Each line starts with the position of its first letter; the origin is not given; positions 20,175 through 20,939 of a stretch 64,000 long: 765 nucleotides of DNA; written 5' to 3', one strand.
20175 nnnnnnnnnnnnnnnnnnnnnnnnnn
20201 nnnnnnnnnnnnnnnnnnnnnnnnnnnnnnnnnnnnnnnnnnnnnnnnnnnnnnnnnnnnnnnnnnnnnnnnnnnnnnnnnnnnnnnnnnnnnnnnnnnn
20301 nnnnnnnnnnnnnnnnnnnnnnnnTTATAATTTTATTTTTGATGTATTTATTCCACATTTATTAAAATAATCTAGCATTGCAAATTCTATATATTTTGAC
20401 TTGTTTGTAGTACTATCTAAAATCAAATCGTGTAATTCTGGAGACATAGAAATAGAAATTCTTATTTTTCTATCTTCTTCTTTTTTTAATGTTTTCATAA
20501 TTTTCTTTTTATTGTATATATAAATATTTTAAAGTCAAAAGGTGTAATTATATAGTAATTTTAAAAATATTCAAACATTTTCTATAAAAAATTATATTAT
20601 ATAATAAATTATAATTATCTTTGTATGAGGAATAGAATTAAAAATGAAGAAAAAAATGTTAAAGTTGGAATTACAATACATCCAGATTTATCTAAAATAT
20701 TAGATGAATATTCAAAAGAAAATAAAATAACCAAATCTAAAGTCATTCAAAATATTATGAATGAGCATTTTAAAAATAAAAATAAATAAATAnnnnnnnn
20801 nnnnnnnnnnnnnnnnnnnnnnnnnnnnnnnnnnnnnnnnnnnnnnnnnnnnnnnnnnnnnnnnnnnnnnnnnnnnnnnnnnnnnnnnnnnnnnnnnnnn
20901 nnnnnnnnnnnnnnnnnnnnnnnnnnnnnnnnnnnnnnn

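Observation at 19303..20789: Repeated three-gene cassette: GIY-YIG endonuclease plus a divergent pair of tiny RHH regulators (copy 1)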

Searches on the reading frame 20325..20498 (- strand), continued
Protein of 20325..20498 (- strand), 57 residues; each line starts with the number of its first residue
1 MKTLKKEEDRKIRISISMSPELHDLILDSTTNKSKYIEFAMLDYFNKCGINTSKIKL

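Call 53: find_encoding_contigs(protein=P0212, flank=3500, max_places=2)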
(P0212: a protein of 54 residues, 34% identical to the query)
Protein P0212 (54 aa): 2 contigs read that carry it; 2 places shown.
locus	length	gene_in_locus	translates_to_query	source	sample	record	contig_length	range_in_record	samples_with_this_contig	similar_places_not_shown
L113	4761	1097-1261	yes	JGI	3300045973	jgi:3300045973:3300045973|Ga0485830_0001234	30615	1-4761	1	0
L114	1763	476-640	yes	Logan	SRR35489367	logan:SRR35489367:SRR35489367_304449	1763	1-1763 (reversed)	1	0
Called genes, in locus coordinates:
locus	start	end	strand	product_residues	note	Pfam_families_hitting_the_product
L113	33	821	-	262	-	PF24308:DUF7487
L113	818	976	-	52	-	-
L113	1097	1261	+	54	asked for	PF10723:RepB-RCR_reg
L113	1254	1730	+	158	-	-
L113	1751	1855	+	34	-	-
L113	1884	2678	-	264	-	-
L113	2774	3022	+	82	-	-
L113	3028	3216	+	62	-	-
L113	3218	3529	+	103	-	-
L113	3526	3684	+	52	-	-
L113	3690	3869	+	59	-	-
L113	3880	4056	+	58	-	-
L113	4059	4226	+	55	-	-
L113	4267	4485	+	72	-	-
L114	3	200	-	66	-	?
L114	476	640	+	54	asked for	PF10723:RepB-RCR_reg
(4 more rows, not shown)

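Call 54: find_encoding_contigs(protein=P0205, flank=3500, max_places=2)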
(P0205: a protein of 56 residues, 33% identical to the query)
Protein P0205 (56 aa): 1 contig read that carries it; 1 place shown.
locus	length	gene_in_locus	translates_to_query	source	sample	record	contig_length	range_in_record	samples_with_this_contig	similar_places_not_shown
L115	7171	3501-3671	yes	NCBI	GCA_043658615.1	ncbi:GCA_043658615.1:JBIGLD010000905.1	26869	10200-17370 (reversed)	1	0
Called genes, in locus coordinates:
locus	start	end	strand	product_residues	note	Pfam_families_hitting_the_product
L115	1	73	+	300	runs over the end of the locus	-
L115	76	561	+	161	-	-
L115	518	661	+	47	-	-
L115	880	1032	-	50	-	-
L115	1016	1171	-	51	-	-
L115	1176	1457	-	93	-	-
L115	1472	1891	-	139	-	PF01791:DeoC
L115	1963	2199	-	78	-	-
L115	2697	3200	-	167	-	-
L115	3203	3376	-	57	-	-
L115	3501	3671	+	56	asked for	-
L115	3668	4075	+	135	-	PF00149:Metallophos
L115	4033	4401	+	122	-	-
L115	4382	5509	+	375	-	PF02463:SMC_N (weak), PF13476:AAA_23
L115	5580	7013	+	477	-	-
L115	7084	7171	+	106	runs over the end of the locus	PF02463:SMC_N (weak)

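Call 70: predict_structure(alignment_id=A4)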
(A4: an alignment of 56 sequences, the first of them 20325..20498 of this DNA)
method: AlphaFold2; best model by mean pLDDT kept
length: 57 residues; sequences in the alignment: 56
mean_pLDDT: 82.9   pTM: 0.52
mean pLDDT of the five models: 82.9, 78.6, 77.9, 72.1, 69.4
residues with pLDDT >= 90: 5; 70-90: 51; 50-70: 1; < 50: 0
segments of 3 or more residues with pLDDT < 50: none
pLDDT, mean of each block of 10 residues (from residue 1): 80 82 78 83 90 84
secondary structure, 60 per line:
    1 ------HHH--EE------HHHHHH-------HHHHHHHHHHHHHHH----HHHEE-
elements in order: H20-25 H33-47

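Call 73: fold_search(model_id=the predicted structure, library=pdb)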
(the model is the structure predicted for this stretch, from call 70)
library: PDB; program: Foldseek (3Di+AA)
matches with E <= 10: 0; with E <= 0.001: 0
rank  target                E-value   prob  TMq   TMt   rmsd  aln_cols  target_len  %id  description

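Call 80: search_solved_structures(query=A4, max_evalue=1, show_alignments=3)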
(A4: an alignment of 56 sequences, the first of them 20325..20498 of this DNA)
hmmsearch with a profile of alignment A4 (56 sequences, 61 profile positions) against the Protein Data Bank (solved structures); distinct sequences matched with E-value up to 1: 12.
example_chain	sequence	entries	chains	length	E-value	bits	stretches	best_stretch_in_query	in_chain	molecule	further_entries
2kel_A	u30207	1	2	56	2.6e-05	27.3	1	7-53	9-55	Uncharacterized protein 56B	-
2cpg_A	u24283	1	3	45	0.0043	20.2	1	11-48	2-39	TRANSCRIPTIONAL REPRESSOR COPG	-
1b01_A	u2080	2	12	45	0.0048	20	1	11-48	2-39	TRANSCRIPTIONAL REPRESSOR COPG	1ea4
8u12_A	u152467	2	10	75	0.0071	19.5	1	10-48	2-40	Antitoxin Rv0298 | Antitoxin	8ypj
2k9i_A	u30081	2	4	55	0.025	17.7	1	12-56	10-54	Uncharacterized protein ORF56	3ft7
2bj1_A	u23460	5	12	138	0.05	16.8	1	12-47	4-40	NICKEL RESPONSIVE REGULATOR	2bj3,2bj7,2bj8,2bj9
2wvc_A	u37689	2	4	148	0.39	13.9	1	8-53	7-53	PUTATIVE NICKEL-RESPONSIVE REGULATOR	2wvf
2wvd_A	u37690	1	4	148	0.42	13.8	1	8-53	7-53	PUTATIVE NICKEL-RESPONSIVE REGULATOR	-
3pht_A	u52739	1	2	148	0.43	13.8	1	8-53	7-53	Putative nickel-responsive regulator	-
2ca9_A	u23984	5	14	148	0.43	13.8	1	8-53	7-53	PUTATIVE NICKEL-RESPONSIVE REGULATOR | nickel-responsive regulator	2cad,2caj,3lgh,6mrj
2wve_A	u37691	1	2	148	0.43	13.8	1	8-53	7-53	PUTATIVE NICKEL-RESPONSIVE REGULATOR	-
2wvb_A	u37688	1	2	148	0.44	13.7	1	8-53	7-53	PUTATIVE NICKEL-RESPONSIVE REGULATOR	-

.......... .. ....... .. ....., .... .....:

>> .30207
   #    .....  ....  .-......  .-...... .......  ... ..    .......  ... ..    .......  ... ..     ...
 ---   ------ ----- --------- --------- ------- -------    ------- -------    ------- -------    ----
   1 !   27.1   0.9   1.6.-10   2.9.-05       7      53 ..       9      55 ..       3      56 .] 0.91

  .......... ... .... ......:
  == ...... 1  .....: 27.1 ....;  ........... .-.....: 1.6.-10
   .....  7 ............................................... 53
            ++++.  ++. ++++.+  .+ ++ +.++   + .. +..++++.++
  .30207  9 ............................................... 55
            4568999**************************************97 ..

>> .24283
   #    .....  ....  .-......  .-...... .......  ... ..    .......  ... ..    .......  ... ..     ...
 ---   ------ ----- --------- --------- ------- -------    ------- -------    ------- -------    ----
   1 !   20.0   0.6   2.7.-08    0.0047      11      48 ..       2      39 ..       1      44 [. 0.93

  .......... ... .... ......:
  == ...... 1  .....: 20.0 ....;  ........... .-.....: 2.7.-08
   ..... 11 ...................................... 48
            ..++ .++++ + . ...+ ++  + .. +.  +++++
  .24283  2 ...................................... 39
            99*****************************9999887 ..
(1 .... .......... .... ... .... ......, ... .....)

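Call 89: search_protein_families(library=pfam, proteins=[L106:2442-3206:-, L115:2697-3200:-, L113:33-821:-, L110:2202-3236:-, L102:2192-3244:-], max_evalue=0.01)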
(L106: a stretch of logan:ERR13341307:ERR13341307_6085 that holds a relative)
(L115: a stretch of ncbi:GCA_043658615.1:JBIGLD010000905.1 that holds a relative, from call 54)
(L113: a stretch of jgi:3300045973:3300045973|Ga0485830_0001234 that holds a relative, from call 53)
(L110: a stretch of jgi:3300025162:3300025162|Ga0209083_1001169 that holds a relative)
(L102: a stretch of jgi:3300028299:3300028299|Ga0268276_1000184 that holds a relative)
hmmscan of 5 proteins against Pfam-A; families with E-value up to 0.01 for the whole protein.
L106:2442-3206:- (254 aa): 1 family
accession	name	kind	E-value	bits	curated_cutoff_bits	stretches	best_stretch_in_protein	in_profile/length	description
PF07453.19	NUMOD1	-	0.0091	16.7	22.8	0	205-230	3-28/37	NUMOD1 domain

L115:2697-3200:- (167 aa): 0 families

L113:33-821:- (262 aa): 3 families
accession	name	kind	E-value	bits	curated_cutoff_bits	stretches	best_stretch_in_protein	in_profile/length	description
PF24308.1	DUF7487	-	4e-23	82.9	27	1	35-252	17-218/220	Family of unknown function (DUF7487)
PF08722.17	Tn7_TnsA-like_N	-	0.00076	20.4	26.5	1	202-236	14-55/85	TnsA-like endonuclease N terminal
PF21318.3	BRCA2DBD_OB2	-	0.0042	17.3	27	0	126-163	8-44/66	BRCA2, OB2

L110:2202-3236:- (344 aa): 2 families
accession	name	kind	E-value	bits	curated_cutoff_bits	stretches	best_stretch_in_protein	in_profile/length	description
PF24308.1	DUF7487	-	1.2e-32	114.1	27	2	81-202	2-124/220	Family of unknown function (DUF7487)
PF20897.3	DUF6846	-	0.0073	17.4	27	0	111-152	9-51/93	Domain of unknown function (DUF6846)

L102:2192-3244:- (350 aa): 1 family
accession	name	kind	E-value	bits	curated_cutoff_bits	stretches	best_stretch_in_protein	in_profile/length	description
PF24308.1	DUF7487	-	2.9e-40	139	27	3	81-202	2-124/220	Family of unknown function (DUF7487)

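Call 90: search_protein_families(library=phrogs, proteins=[L106:2442-3206:-, L115:2697-3200:-, L100:2194-3243:-], max_evalue=0.001)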
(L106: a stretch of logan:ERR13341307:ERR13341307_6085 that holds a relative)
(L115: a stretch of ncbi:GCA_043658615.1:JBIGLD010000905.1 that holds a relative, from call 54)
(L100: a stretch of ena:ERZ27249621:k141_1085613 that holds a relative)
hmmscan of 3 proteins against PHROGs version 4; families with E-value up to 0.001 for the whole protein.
L106:2442-3206:- (254 aa): 2 families
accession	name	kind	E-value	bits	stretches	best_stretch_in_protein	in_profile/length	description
phrog_15526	-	unknown function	7.3e-06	27.1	1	17-112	5-87/168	-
phrog_20162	-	DNA, RNA and nucleotide metabolism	0.00027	22.3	1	185-253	19-81/88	HNH endonuclease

L115:2697-3200:- (167 aa): 2 families
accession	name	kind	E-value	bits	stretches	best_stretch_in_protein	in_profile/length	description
phrog_4645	-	DNA, RNA and nucleotide metabolism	4.8e-07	30.2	1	3-164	36-181/308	endonuclease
phrog_5046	-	DNA, RNA and nucleotide metabolism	0.0009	20.5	1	79-139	4-67/161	HNH endonuclease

L100:2194-3243:- (349 aa): 4 families
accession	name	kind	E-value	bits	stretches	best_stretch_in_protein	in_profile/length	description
phrog_12131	-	DNA, RNA and nucleotide metabolism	2.1e-24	87.2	1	1-170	1-175/313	homing endonuclease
phrog_3339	-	DNA, RNA and nucleotide metabolism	1.2e-14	55.3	1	15-345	45-346/536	homing endonuclease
phrog_15137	-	DNA, RNA and nucleotide metabolism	4.7e-14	53.5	1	138-345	34-233/236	endonuclease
phrog_5104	-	unknown function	7e-09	36.6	1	1-200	1-145/228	-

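Call 91: search_protein_families(library=padloc, proteins=[window:20325-20498:-, L100:2194-3243:-], max_evalue=0.01)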
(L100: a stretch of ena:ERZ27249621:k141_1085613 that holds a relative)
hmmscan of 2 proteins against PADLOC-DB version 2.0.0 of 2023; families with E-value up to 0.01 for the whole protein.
window:20325-20498:- (57 aa): 0 families

L100:2194-3243:- (349 aa): 0 families

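Call 92: search_protein_families(library=ncbifam, proteins=[window:20325-20498:-], max_evalue=0.01)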
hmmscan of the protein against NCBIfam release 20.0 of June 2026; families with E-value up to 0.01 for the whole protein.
window:20325-20498:- (57 aa): 0 families

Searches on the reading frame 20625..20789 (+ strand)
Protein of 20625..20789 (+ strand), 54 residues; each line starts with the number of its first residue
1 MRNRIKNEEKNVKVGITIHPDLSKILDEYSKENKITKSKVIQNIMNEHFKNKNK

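Call 5: search_protein_families(library=pfam, proteins=[window:20625-20789:+], max_evalue=1)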
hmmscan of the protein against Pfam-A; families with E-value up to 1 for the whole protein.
window:20625-20789:+ (54 aa): 2 families
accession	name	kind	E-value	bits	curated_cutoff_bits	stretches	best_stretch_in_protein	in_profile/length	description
PF12651.13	RHH_3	-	0.0052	17.2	21.6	1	12-41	3-32/44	Ribbon-helix-helix domain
PF10038.14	DUF2274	-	0.045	14.6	23.8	1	8-31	11-34/69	Protein of unknown function (DUF2274)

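Call 12: search_protein_families(library=phrogs, proteins=[window:20625-20789:+], max_evalue=0.1)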
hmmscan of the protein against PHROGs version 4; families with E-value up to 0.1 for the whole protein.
window:20625-20789:+ (54 aa): 9 families
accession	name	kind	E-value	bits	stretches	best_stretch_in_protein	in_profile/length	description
phrog_582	-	transcription regulation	1e-05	26.7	1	4-53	50-99/105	Arc-like repressor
phrog_876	-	transcription regulation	0.00014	22.5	1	7-51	63-107/239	transcriptional repressor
phrog_7325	-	transcription regulation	0.001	20.2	1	17-52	62-97/151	CopG-like transcriptional repressor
phrog_26359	-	unknown function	0.0021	19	1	10-51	54-95/189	-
phrog_497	-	moron, auxiliary metabolic gene and host takeover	0.0028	18.1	1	5-51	96-142/342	toxin-antitoxin system HicB-like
phrog_22153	-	unknown function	0.0044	17.9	1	3-43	17-59/71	-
phrog_35455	-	unknown function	0.032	15.2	1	7-50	39-80/86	-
phrog_3203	-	unknown function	0.053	14.8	1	7-43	11-47/97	-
phrog_4085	-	unknown function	0.087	14.1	1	16-47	5-36/77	-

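Call 91: search_protein_families(library=padloc, proteins=[window:20625-20789:+], max_evalue=0.01)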
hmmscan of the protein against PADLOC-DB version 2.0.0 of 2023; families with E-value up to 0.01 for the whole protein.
window:20625-20789:+ (54 aa): 0 families

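Call 92: search_protein_families(library=ncbifam, proteins=[window:20625-20789:+], max_evalue=0.01)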
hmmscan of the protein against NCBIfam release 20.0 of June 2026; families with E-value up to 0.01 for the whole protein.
window:20625-20789:+ (54 aa): 1 family
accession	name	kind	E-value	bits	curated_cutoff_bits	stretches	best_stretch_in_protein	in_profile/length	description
NF008671.0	PRK11675.1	equivalog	0.0018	18.7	62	1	3-53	40-92/95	LexA regulated protein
